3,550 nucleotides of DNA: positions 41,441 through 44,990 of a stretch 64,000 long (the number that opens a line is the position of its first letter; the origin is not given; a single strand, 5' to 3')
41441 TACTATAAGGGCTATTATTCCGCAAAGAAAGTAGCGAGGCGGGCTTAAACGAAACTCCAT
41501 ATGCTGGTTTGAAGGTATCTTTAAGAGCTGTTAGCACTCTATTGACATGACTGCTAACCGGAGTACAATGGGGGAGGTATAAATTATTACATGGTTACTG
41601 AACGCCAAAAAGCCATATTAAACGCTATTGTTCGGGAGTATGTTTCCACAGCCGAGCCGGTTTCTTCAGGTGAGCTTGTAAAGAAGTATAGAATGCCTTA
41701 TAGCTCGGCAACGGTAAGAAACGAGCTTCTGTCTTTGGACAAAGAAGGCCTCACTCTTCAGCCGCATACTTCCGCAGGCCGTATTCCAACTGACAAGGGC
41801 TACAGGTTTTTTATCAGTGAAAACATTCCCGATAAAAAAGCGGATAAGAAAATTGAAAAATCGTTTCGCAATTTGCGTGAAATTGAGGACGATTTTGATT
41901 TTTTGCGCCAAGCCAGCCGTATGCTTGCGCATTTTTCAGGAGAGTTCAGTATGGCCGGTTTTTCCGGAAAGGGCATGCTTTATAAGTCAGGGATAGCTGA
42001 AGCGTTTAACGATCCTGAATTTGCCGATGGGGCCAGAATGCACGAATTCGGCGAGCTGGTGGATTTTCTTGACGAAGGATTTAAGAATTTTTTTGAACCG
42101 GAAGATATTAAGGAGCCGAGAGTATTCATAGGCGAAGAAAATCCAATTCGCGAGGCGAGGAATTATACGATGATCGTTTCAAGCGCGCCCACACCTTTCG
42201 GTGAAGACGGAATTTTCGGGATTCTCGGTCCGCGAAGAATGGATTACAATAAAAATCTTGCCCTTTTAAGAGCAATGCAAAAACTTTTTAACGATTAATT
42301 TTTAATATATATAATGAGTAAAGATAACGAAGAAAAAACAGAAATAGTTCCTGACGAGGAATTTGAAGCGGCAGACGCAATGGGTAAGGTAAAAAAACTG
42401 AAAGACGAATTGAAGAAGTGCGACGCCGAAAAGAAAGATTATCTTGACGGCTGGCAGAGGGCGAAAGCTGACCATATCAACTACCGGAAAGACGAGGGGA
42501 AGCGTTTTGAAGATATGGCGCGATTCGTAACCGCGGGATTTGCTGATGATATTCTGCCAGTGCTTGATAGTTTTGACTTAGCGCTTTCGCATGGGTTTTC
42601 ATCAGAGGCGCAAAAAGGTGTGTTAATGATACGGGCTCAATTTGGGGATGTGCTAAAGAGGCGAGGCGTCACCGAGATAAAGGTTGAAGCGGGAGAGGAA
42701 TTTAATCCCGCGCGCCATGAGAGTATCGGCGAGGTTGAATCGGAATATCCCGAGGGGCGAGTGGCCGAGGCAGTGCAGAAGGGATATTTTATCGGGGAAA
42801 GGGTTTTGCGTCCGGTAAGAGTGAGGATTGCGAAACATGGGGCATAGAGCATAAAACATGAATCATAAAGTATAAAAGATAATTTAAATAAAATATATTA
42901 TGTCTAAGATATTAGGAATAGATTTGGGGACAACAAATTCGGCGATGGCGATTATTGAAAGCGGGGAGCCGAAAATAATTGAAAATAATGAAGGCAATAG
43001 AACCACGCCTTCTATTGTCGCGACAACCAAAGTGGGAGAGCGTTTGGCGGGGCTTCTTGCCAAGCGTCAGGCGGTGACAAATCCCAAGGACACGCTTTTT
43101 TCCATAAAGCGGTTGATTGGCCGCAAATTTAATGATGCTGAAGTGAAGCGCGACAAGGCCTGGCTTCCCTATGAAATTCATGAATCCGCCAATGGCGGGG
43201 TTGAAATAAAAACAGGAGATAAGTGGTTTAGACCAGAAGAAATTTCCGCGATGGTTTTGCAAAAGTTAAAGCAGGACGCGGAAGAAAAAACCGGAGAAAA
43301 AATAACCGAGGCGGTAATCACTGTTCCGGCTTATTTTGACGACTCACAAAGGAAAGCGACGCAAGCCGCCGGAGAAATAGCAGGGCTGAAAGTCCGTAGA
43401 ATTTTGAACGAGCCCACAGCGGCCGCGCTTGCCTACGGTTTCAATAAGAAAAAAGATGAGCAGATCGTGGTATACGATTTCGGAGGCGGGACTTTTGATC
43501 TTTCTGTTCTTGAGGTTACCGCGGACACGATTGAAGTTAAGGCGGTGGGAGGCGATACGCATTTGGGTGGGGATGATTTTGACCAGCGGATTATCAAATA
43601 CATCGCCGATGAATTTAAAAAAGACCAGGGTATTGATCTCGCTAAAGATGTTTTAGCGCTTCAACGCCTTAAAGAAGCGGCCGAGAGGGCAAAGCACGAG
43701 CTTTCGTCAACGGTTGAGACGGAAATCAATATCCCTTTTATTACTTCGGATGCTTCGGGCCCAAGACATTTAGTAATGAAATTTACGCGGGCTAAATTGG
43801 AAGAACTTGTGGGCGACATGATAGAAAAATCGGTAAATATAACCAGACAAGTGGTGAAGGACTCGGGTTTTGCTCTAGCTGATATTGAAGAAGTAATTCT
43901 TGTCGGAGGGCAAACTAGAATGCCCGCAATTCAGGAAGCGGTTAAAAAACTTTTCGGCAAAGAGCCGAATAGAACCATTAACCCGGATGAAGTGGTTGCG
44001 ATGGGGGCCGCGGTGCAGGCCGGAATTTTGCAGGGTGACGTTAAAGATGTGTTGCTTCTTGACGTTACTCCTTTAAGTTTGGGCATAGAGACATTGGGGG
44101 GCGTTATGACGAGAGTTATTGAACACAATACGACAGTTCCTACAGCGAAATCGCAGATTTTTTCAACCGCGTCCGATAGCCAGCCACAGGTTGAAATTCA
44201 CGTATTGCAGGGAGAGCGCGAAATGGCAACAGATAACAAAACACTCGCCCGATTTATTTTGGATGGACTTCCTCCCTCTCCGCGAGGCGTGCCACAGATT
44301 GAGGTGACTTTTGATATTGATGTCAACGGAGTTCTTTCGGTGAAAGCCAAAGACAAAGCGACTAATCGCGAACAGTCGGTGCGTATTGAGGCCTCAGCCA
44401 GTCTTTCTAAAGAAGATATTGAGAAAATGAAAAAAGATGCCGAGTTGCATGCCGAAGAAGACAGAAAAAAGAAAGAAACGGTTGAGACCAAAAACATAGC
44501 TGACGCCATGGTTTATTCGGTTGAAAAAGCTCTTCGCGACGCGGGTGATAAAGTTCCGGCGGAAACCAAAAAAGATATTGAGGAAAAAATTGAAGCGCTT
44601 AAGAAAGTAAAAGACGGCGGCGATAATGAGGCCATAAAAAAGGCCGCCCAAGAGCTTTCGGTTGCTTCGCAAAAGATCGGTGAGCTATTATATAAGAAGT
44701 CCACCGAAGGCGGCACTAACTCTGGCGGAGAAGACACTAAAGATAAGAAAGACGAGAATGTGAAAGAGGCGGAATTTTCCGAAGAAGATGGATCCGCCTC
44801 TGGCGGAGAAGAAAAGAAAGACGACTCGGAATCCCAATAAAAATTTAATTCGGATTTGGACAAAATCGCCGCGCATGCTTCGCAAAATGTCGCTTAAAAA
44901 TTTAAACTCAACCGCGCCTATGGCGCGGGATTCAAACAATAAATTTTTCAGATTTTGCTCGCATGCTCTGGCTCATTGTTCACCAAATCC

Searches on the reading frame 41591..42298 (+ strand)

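Call 21: search_protein_families(library=pfam, proteins=[window:41591-42298:+])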
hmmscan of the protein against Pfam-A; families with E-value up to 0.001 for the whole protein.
window:41591-42298:+ (235 aa): 1 family
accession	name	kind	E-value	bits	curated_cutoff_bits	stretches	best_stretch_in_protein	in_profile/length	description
PF01628.27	HrcA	-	2.4e-14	54.2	22.2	1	95-221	101-213/215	HrcA protein C terminal domain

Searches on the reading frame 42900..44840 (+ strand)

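Call 21: search_protein_families(library=pfam, proteins=[window:42900-44840:+])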
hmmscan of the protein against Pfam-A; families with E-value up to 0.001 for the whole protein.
window:42900-44840:+ (646 aa): 2 families
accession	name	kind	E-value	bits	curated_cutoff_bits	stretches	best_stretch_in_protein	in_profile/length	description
PF00012.26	HSP70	-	1.8e-245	816.2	20.6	1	4-598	1-598/599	Hsp70 protein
PF06723.19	MreB_Mbl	-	6.6e-15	55.2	27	1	116-371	74-316/327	MreB/Mbl protein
